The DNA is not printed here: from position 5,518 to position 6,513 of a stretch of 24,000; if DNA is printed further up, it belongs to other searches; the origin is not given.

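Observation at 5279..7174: The tet(M) slot is occupied by a TetR-controlled compact Cys-Ntn amidase, a possible ligand-gated trigger for ICE excision and transfer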

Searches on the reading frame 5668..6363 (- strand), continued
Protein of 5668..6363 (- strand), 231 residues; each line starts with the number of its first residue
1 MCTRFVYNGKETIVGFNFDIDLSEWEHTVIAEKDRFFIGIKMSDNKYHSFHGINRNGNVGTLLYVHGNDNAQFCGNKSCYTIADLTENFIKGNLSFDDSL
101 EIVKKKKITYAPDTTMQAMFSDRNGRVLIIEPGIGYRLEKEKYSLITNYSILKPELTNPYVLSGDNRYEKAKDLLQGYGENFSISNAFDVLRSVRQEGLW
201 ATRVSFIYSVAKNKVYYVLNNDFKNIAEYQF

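Call 32: search_protein_families(library=ncbifam, proteins=[L009:9360-9983:+, L010:8812-9075:+, L010:9366-9998:+, L096:6720-7376:+, L096:5552-5860:+, L001:8995-9240:-, L001:8055-8525:-, L001:8522-8764:-], max_evalue=0.001)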
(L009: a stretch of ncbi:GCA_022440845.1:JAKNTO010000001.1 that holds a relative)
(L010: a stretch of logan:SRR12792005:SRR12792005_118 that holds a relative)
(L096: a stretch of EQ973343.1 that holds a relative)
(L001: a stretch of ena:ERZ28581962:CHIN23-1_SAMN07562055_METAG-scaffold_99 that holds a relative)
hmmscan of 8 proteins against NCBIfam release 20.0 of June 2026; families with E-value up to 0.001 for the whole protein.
L009:9360-9983:+ (207 aa): 34 families (the best 25 are shown)
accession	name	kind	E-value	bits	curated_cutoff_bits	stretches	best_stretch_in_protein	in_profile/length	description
NF000311.1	Vat_ABCDEFH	equivalog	9.1e-70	234.3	300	1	4-204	4-199/201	Vat family streptogramin A O-acetyltransferase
NF033468.1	stregram_VatI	exception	2.5e-64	216.9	415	1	6-206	8-203/208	streptogramin A O-acetyltransferase Vat(I)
NF000147.1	stregram_VatF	exception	1.4e-61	207.8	400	1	8-205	16-210/221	streptogramin A O-acetyltransferase Vat(F)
NF000504.1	stregram_VatH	exception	4.1e-56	190.2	475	1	5-203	12-205/216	streptogramin A O-acetyltransferase Vat(H)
NF000490.1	chloram_CatB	equivalog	2e-54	184.1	350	1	17-205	13-200/210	type B chloramphenicol O-acetyltransferase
NF000020.1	stregram_VatE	exception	2.8e-54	184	450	1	5-197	8-197/214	streptogramin A O-acetyltransferase Vat(E)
NF000111.1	stregram_VatD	exception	9.3e-52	175.8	400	1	5-202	7-200/209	streptogramin A O-acetyltransferase Vat(D)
NF000097.1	stregram_VatC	exception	6.2e-51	173.3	425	1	4-204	12-207/212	streptogramin A O-acetyltransferase Vat(C)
NF000101.1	stregram_VatA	exception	2.6e-50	171.1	450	1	5-205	13-208/219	streptogramin A O-acetyltransferase Vat(A)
TIGR03308.1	phn_thr-fam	hypoth_equivalog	1.5e-40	139.2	201.65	1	60-200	53-193/204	phosphonate metabolim protein, transferase hexapeptide repeat family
NF000084.1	amicyc_ac_ApmA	equivalog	4.2e-19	69.3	550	1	114-202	175-265/274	aminocyclitol acetyltransferase ApmA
TIGR03532.1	DapD_Ac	equivalog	4.6e-14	52.6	231.75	1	116-168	161-213/231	2,3,4,5-tetrahydropyridine-2,6-dicarboxylate N-acetyltransferase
NF007240.0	PRK09677.1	equivalog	1.4e-13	50.8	243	1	115-172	130-187/192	putative lipopolysaccharide biosynthesis O-acetyl transferase WbbJ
NF058585.1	HptprglPActTf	PfamEq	1.4e-13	50.7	300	1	114-171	105-162/172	heptaprenylglyceryl phosphate O-acetyltransferase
NF007499.0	PRK10092.1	equivalog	1.2e-12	48.1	314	1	63-168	88-182/183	maltose O-acetyltransferase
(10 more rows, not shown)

L010:8812-9075:+ (87 aa): 1 family
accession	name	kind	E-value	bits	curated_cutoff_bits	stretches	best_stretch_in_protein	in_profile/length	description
NF040785.1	CD3324_fam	subfamily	1.7e-32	111.3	65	1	3-84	1-82/82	CD3324 family protein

L010:9366-9998:+ (210 aa): 38 families (the best 25 are shown)
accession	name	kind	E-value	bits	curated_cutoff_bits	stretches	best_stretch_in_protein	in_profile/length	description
NF000311.1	Vat_ABCDEFH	equivalog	3.3e-74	248.8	300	1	3-206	2-200/201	Vat family streptogramin A O-acetyltransferase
NF033468.1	stregram_VatI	exception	1.1e-65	221.4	415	1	3-208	4-204/208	streptogramin A O-acetyltransferase Vat(I)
NF000147.1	stregram_VatF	exception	1.5e-65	220.7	400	1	7-207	14-211/221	streptogramin A O-acetyltransferase Vat(F)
NF000504.1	stregram_VatH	exception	1.1e-63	215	475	1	3-207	9-208/216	streptogramin A O-acetyltransferase Vat(H)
NF000020.1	stregram_VatE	exception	2.7e-57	193.8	450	1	3-196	5-195/214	streptogramin A O-acetyltransferase Vat(E)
NF000490.1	chloram_CatB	equivalog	8.8e-55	185.3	350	1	17-207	12-201/210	type B chloramphenicol O-acetyltransferase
NF000111.1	stregram_VatD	exception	9.8e-54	182.3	400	1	3-201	4-198/209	streptogramin A O-acetyltransferase Vat(D)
NF000097.1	stregram_VatC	exception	1.1e-53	182.3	425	1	3-206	10-208/212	streptogramin A O-acetyltransferase Vat(C)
NF000101.1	stregram_VatA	exception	5.8e-53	179.8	450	1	7-207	14-209/219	streptogramin A O-acetyltransferase Vat(A)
TIGR03308.1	phn_thr-fam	hypoth_equivalog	3.1e-39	134.9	201.65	1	63-208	55-200/204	phosphonate metabolim protein, transferase hexapeptide repeat family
NF000084.1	amicyc_ac_ApmA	equivalog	5.9e-22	78.7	550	1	112-202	172-264/274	aminocyclitol acetyltransferase ApmA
NF007240.0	PRK09677.1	equivalog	1.3e-16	60.7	243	1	116-173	130-187/192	putative lipopolysaccharide biosynthesis O-acetyl transferase WbbJ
TIGR03532.1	DapD_Ac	equivalog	2.1e-15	56.9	231.75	1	117-170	161-214/231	2,3,4,5-tetrahydropyridine-2,6-dicarboxylate N-acetyltransferase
NF058585.1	HptprglPActTf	PfamEq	7.7e-15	54.9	300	1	115-174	105-164/172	heptaprenylglyceryl phosphate O-acetyltransferase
TIGR03570.1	NeuD_NnaD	subfamily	6.6e-14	52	160.8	1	114-165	151-202/202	NeuD/PglB/VioB family sugar acetyltransferase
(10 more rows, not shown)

L096:6720-7376:+ (218 aa): 39 families (the best 25 are shown)
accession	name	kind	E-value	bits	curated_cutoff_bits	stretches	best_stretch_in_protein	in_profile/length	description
NF000311.1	Vat_ABCDEFH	equivalog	1.4e-70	237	300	1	2-203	2-198/201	Vat family streptogramin A O-acetyltransferase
NF000147.1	stregram_VatF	exception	4.5e-62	209.4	400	1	12-208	20-213/221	streptogramin A O-acetyltransferase Vat(F)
NF033468.1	stregram_VatI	exception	1.1e-61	208.3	415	1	2-207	4-204/208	streptogramin A O-acetyltransferase Vat(I)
NF000504.1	stregram_VatH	exception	2.3e-58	197.6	475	1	2-200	9-202/216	streptogramin A O-acetyltransferase Vat(H)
NF000490.1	chloram_CatB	equivalog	6.6e-55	185.7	350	1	16-210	12-205/210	type B chloramphenicol O-acetyltransferase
NF000020.1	stregram_VatE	exception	1.3e-53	181.7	450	1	5-193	8-193/214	streptogramin A O-acetyltransferase Vat(E)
NF000111.1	stregram_VatD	exception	2.1e-52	178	400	1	2-201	4-199/209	streptogramin A O-acetyltransferase Vat(D)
NF000097.1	stregram_VatC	exception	1.2e-51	175.7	425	1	2-207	10-210/212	streptogramin A O-acetyltransferase Vat(C)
NF000101.1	stregram_VatA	exception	2.6e-51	174.4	450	1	2-207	10-210/219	streptogramin A O-acetyltransferase Vat(A)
TIGR03308.1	phn_thr-fam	hypoth_equivalog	5.2e-37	127.7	201.65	1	62-200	55-193/204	phosphonate metabolim protein, transferase hexapeptide repeat family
NF000084.1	amicyc_ac_ApmA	equivalog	1e-21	77.9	550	1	112-196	173-259/274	aminocyclitol acetyltransferase ApmA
NF007240.0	PRK09677.1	equivalog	2e-16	60.1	243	1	115-169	130-184/192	putative lipopolysaccharide biosynthesis O-acetyl transferase WbbJ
NF007499.0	PRK10092.1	equivalog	2.3e-15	56.9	314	1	98-168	112-182/183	maltose O-acetyltransferase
TIGR03532.1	DapD_Ac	equivalog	3e-15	56.5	231.75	1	116-168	161-213/231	2,3,4,5-tetrahydropyridine-2,6-dicarboxylate N-acetyltransferase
NF058585.1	HptprglPActTf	PfamEq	7.7e-15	54.9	300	1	114-170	105-161/172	heptaprenylglyceryl phosphate O-acetyltransferase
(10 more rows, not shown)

L096:5552-5860:+ (102 aa): 2 families
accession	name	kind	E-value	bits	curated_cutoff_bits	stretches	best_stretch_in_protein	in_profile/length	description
NF040785.1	CD3324_fam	subfamily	1.9e-33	114.4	65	1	18-99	1-82/82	CD3324 family protein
NF007685.0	PRK10360.1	equivalog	0.00062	19.6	258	1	14-92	93-166/196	response regulator transcription factor UhpA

L001:8995-9240:- (81 aa): 0 families

L001:8055-8525:- (156 aa): 0 families

L001:8522-8764:- (80 aa): 0 families
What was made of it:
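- Its best match is the Vat family (234-249 bits; curated cutoff 300), with CatB second (call 32).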

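Call 33: search_protein_families(library=pfam, proteins=[L009:9360-9983:+, L010:8812-9075:+, L096:6720-7376:+, L096:5552-5860:+], max_evalue=0.01)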
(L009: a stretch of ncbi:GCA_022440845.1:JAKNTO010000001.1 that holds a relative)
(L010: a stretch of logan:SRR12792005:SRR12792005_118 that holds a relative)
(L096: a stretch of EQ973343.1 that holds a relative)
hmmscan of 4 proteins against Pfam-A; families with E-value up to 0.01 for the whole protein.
L009:9360-9983:+ (207 aa): 2 families
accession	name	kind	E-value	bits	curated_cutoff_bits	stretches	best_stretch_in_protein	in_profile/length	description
PF00132.30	Hexapep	-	8.6e-10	38.3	27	1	115-150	1-36/36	Bacterial transferase hexapeptide (six repeats)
PF14602.12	Hexapep_2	-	0.00013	22.1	27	1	116-149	2-33/34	Hexapeptide repeat of succinyl-transferase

L010:8812-9075:+ (87 aa): 1 family
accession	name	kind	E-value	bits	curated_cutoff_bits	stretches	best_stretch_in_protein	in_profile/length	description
PF08765.17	Mor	-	1.6e-05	25.3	24.9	1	44-86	53-94/107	Mor transcription activator family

L096:6720-7376:+ (218 aa): 2 families
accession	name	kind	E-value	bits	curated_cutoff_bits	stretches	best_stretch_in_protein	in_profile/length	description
PF00132.30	Hexapep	-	1.7e-09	37.4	27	1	115-150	1-36/36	Bacterial transferase hexapeptide (six repeats)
PF14602.12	Hexapep_2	-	2.4e-05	24.4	27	1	116-149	2-33/34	Hexapeptide repeat of succinyl-transferase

L096:5552-5860:+ (102 aa): 1 family
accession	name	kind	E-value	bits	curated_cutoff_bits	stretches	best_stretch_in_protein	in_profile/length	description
PF08765.17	Mor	-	3.1e-07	30.8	24.9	1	25-100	31-93/107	Mor transcription activator family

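Call 42: search_protein_families(library=padloc, proteins=[window:5671-6363:-, L010:8812-9075:+, L010:9366-9998:+], max_evalue=0.01)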
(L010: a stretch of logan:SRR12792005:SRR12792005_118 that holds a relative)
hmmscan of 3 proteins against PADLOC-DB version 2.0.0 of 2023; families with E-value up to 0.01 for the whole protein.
window:5671-6363:- (231 aa): 0 families

L010:8812-9075:+ (87 aa): 0 families

L010:9366-9998:+ (210 aa): 0 families
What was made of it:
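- Tried and rejected: PADLOC defence models: no hit for the amidase, TetR, CD3324 or the Vat-like protein (call 42), so I dropped the defence-system reading.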

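Call 50: search_dna_similar(query=window:5671-6363:-, collection=plasmids, mode=protein, max_rows=15)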
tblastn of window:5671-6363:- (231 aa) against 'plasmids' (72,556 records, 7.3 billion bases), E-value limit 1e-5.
Records with a match: 4; places in all: 4; records where one place covers at least 80% of the query: 4.
Best place of each record, by identity: <60% 4.
By first word of the organism name: Clostridium 4.
By predicted mobility (MOB-suite, as given by PLSDB): non-mobilizable 4.
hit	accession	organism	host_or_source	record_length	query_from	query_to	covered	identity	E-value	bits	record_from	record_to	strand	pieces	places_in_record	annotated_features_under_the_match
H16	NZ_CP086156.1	Clostridium tagluense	single colony,Lamb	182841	1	223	97%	26.6%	6e-10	66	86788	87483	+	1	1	choloylglycine hydrolase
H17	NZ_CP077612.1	Clostridium estertheticum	single colony,bovine feces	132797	1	223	97%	26.6%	7e-8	60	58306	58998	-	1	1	choloylglycine hydrolase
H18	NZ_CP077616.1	Clostridium estertheticum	single colony,bovine feces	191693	1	223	97%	26.2%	3e-7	57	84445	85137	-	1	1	choloylglycine hydrolase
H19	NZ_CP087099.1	Clostridium estertheticum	single colony,Vacuum packed lamb meat ...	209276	1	223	97%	26.2%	3e-7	57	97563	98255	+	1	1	choloylglycine hydrolase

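Call 52: get_annotated_region(hit=H16, flank=4000)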
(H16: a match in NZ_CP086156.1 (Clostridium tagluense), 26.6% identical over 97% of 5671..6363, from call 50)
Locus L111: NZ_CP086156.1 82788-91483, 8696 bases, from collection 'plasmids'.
description: Clostridium tagluense strain CM022 plasmid pCM022-183, complete sequence
organism: Clostridium tagluense (NCBI taxid 360422)
taxonomy: Bacteria; Bacillota; Clostridia; Eubacteriales; Clostridiaceae; Clostridium; Clostridium tagluense
host: -; source: single colony,Lamb; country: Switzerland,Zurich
typing (MOB-suite, as given by PLSDB): non-mobilizable
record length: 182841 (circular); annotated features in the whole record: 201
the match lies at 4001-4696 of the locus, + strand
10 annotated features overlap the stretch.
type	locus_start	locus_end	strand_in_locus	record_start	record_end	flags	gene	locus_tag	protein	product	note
CDS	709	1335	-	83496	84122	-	-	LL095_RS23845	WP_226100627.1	type 1 glutamine amidotransferase family protein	-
CDS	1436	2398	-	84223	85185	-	-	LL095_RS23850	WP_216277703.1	WYL domain-containing protein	-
CDS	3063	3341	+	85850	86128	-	-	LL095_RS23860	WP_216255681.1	CD3324 family protein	-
CDS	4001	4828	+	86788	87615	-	-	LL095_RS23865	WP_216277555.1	choloylglycine hydrolase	-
CDS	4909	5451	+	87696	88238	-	-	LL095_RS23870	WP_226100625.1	hypothetical protein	-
CDS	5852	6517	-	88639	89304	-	-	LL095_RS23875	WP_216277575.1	UDP-N-acetylglucosamine pyrophosphorylase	-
CDS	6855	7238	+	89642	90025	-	-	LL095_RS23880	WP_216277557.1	hypothetical protein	-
CDS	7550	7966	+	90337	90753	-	-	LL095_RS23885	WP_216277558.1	hypothetical protein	-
CDS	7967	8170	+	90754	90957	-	-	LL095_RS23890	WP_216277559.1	helix-turn-helix transcriptional regulator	-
CDS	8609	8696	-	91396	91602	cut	-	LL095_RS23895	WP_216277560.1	hypothetical protein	-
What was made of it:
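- A 27%-identical relative on Clostridium tagluense plasmids still sits next to a CD3324-family gene (calls 50, 52).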

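Call 61: find_encoding_contigs(protein=P0024, flank=9000, max_places=4)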
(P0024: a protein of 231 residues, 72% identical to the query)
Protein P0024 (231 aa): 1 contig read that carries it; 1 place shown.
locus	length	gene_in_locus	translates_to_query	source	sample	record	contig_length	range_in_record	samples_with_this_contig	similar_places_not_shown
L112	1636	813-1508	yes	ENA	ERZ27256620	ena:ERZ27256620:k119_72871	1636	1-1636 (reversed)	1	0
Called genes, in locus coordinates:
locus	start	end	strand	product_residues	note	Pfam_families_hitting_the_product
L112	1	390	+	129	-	?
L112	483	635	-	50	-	PF00440:TetR_N (weak)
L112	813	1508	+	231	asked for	-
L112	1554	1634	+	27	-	?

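Call 62: find_encoding_contigs(protein=P0104, flank=9000, max_places=3)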
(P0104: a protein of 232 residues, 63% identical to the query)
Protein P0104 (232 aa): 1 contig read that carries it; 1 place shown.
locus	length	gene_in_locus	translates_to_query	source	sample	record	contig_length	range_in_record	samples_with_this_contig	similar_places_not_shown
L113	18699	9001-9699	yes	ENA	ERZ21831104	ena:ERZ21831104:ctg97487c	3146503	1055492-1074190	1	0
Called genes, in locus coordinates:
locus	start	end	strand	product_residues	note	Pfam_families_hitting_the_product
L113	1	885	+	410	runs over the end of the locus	PF01938:TRAM, PF05958:tRNA_U5-meth_tr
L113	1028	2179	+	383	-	-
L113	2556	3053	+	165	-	PF00857:Isochorismatase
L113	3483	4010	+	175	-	PF24553:Rv0428c_C (weak), PF00583:Acetyltransf_1, PF13673:Acetyltransf_10, PF13508:Acetyltransf_7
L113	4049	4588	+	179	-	PF13302:Acetyltransf_3, PF00583:Acetyltransf_1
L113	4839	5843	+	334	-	PF21941:SMEK_N, PF20275:CTD10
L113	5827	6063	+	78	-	PF20293:MC6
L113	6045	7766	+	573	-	PF10088:DUF2326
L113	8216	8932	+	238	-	PF02353:CMAS (weak), PF13489:Methyltransf_23 (weak), PF13847:Methyltransf_31 (weak), PF08241:Methyltransf_11, PF13649:Methyltransf_25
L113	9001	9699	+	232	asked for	-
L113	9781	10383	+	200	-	PF00583:Acetyltransf_1, PF13508:Acetyltransf_7 (weak)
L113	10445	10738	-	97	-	PF03795:YCII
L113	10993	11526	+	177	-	PF01872:RibD_C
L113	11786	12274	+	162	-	PF22526:DUF7000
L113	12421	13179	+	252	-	PF00376:MerR, PF01381:HTH_3 (faint), PF12728:HTH_17 (faint), PF13411:MerR_1, PF00376:MerR, PF13411:MerR_1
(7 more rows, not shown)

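Call 67: list_cluster_members(proteins=[window:5671-6363:-, window:6543-7103:+])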
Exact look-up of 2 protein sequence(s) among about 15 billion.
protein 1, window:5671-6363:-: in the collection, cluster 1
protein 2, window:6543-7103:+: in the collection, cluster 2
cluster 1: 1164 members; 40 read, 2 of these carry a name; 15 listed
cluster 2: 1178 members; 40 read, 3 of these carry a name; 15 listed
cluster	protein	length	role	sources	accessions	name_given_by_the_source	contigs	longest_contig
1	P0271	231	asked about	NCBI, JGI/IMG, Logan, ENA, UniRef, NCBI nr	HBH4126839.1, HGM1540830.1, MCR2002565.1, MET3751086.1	hypothetical protein ABID24_002342 [Blautia caecimuris] | Conjugal transfer protein n=1 Tax=Blautia caecimuris TaxID=1796615 RepID=A0ABV2M3P2_9FIRM | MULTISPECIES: conjugal transfer protein [Bacillota]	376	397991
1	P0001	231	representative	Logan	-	-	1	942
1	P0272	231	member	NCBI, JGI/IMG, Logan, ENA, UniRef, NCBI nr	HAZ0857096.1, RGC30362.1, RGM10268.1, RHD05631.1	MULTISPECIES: conjugal transfer protein [Lachnospiraceae] | penicillin V acylase-like amidase (Ntn superfamily) | Conjugal transfer protein n=1 Tax=Mediterraneibacter gnavus TaxID=33038 ...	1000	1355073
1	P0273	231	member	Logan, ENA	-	-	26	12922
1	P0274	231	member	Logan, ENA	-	-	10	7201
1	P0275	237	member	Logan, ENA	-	-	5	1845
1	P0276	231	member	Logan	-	-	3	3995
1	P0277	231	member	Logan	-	-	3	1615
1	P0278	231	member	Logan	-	-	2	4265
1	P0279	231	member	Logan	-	-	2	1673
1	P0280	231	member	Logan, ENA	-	-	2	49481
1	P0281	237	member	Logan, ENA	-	-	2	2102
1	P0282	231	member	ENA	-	-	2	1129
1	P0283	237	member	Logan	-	-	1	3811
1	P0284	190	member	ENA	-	-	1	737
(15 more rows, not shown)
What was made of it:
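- IMG already labels the cluster 'penicillin V acylase-like amidase' (call 67).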
